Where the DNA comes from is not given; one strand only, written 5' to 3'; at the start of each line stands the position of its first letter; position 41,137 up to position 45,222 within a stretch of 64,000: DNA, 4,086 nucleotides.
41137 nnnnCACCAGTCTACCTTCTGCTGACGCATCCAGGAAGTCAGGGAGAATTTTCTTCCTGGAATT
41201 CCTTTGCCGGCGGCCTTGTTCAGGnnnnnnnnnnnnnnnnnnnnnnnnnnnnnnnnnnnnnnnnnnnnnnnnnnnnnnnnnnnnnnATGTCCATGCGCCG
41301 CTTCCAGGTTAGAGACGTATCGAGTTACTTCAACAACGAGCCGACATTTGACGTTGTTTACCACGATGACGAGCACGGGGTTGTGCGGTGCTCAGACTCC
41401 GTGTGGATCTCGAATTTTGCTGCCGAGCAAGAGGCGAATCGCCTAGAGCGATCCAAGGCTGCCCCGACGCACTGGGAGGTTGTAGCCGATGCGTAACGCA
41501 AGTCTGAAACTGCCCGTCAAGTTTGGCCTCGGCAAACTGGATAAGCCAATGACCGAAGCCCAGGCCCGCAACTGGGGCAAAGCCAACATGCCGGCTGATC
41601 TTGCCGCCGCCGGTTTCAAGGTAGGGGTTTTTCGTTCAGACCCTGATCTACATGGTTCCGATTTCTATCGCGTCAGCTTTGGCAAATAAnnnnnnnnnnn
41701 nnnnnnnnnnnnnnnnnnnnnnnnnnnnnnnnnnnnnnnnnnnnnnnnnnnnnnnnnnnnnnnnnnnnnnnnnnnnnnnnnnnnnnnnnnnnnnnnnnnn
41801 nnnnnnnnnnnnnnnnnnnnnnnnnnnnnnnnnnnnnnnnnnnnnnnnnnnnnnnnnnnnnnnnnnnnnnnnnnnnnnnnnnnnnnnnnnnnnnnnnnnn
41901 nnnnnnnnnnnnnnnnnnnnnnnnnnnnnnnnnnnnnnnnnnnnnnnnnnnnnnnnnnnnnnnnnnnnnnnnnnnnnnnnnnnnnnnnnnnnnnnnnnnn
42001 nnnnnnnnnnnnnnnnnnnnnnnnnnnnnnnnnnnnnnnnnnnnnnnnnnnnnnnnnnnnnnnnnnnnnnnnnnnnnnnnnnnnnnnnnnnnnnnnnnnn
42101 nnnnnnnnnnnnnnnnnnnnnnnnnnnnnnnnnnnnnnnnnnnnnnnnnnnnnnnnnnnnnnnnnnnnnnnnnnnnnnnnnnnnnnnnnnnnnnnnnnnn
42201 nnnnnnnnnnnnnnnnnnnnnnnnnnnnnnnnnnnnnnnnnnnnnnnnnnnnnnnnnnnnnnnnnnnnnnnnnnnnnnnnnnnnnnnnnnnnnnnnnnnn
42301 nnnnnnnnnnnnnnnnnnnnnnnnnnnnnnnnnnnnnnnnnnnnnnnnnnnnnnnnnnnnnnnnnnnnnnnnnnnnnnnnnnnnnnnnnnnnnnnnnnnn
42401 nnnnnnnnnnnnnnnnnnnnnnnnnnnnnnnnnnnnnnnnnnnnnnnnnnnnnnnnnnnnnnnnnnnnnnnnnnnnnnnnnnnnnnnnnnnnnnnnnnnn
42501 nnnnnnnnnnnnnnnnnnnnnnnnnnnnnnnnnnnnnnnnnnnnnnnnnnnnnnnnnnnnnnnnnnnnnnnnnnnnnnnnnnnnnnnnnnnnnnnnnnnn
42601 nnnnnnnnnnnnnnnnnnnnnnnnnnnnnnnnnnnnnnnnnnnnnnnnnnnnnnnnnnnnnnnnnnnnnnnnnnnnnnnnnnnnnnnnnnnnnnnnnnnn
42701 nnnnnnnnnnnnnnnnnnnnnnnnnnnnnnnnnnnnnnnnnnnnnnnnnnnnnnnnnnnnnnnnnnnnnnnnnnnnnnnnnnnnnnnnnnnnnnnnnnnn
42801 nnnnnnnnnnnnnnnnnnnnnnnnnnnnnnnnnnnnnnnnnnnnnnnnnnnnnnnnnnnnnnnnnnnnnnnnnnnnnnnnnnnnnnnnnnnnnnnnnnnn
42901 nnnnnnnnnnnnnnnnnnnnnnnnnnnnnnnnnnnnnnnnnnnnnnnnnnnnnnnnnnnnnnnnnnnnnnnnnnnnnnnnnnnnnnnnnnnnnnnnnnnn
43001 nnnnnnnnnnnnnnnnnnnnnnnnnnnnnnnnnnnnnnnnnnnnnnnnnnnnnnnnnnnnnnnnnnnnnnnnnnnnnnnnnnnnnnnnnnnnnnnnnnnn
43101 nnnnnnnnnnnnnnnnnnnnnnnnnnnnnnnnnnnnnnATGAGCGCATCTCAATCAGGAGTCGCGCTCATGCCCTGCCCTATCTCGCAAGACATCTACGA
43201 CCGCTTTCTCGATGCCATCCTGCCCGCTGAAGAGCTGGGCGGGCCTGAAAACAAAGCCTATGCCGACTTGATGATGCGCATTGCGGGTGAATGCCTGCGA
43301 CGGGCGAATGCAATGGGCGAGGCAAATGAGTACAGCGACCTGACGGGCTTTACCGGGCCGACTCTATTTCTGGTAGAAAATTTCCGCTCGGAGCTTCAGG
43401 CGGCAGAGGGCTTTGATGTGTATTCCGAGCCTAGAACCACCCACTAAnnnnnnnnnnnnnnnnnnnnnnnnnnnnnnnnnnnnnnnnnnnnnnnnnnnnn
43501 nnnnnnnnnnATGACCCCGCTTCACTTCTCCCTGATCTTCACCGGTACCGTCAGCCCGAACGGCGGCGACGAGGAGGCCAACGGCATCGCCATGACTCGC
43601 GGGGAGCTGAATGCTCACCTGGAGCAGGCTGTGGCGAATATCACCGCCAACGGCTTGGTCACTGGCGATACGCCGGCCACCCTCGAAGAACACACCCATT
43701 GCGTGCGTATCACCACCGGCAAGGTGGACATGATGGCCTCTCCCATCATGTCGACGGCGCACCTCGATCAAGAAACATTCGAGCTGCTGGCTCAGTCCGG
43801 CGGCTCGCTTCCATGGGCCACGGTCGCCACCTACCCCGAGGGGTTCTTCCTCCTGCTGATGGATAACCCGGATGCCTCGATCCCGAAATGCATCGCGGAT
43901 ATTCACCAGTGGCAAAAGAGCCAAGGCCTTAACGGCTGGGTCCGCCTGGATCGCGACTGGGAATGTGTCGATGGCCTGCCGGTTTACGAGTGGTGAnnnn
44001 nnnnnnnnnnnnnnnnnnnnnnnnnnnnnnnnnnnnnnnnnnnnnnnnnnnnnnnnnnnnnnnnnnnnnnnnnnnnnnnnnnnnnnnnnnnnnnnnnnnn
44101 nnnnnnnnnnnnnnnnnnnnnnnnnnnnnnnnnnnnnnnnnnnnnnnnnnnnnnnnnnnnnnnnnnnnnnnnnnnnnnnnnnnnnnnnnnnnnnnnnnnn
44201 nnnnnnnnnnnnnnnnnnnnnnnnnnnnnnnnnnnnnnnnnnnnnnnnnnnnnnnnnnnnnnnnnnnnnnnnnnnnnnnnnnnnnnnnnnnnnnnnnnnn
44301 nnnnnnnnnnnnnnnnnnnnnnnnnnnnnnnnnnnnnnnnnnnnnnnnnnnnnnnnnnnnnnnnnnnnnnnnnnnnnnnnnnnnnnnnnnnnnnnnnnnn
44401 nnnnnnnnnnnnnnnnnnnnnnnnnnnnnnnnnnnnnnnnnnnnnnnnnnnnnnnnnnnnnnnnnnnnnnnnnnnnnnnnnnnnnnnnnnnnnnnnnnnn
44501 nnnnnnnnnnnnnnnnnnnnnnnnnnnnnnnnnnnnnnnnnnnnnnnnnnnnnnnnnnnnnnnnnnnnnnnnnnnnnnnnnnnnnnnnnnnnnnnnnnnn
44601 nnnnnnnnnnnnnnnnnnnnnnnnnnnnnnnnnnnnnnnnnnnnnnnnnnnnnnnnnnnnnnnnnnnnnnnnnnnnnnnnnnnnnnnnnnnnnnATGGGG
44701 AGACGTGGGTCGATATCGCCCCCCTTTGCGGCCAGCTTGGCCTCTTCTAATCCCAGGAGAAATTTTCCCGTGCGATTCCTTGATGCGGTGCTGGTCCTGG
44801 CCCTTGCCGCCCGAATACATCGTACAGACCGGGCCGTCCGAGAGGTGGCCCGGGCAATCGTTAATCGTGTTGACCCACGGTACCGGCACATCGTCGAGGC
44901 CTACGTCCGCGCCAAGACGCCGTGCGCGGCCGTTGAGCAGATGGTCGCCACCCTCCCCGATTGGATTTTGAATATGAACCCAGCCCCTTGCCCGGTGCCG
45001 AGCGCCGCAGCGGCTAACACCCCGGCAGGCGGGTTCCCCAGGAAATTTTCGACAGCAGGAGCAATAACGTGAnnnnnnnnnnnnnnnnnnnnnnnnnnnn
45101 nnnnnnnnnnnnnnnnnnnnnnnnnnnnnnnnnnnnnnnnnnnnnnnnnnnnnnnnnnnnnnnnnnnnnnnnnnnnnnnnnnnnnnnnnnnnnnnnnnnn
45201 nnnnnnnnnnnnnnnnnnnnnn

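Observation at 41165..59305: Recurrent GCTTGGG(A/T)TT box about 50 bp upstream of many plus-strand genes, three times paired with a 35-bp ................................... element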

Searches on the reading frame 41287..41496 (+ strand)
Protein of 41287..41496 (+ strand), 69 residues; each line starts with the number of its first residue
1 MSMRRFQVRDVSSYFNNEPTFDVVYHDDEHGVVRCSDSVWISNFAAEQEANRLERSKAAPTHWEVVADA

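Call 7: search_protein_families(library=ncbifam, proteins=[window:41287-41496:+])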
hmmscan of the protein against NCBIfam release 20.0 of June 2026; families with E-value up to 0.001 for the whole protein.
window:41287-41496:+ (69 aa): 0 families

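Call 9: search_protein_families(library=pfam, proteins=[window:41287-41496:+], max_evalue=0.01)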
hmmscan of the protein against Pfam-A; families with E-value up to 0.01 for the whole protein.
window:41287-41496:+ (69 aa): 0 families

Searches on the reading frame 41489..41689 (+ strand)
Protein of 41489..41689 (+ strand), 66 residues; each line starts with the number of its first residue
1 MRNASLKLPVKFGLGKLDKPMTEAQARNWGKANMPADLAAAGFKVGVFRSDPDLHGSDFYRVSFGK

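Call 62: search_protein_families(library=pfam, proteins=[window:41489-41689:+], max_evalue=0.1)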
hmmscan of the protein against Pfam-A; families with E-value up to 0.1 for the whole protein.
window:41489-41689:+ (66 aa): 0 families

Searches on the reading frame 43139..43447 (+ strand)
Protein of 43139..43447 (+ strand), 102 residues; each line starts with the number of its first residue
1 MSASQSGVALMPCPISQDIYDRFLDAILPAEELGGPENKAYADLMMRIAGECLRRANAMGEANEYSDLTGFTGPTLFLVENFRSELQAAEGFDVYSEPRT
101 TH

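Call 7: search_protein_families(library=ncbifam, proteins=[window:43139-43447:+])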
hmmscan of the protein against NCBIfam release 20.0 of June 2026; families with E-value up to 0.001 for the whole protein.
window:43139-43447:+ (102 aa): 0 families

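Call 9: search_protein_families(library=pfam, proteins=[window:43139-43447:+], max_evalue=0.01)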
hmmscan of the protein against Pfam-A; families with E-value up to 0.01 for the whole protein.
window:43139-43447:+ (102 aa): 0 families

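Call 60: search_protein_families(library=phrogs, proteins=[window:43169-43447:+], max_evalue=0.01)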
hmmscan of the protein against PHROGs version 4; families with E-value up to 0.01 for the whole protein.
window:43169-43447:+ (92 aa): 0 families

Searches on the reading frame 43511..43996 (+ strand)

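Call 7: search_protein_families(library=ncbifam, proteins=[window:43511-43996:+])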
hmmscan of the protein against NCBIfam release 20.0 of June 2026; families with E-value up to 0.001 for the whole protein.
window:43511-43996:+ (161 aa): 0 families

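Call 9: search_protein_families(library=pfam, proteins=[window:43511-43996:+], max_evalue=0.01)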
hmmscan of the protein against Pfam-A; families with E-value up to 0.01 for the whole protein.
window:43511-43996:+ (161 aa): 1 family
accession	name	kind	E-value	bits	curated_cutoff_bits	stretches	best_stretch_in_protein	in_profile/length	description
PF19419.5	DUF5983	-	2.9e-13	50.3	27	1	80-161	4-90/90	Family of unknown function (DUF5983) C-terminal domain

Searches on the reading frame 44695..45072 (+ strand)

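Call 7: search_protein_families(library=ncbifam, proteins=[window:44695-45072:+])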
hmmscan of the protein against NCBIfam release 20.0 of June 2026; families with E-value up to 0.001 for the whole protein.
window:44695-45072:+ (125 aa): 0 families

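Call 9: search_protein_families(library=pfam, proteins=[window:44695-45072:+], max_evalue=0.01)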
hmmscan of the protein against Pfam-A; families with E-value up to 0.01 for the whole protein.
window:44695-45072:+ (125 aa): 1 family
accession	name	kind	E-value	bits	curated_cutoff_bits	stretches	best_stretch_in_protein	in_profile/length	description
PF24886.1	DUF7740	-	2.9e-15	56.6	28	1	28-87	3-64/65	Domain of unknown function (DUF7740)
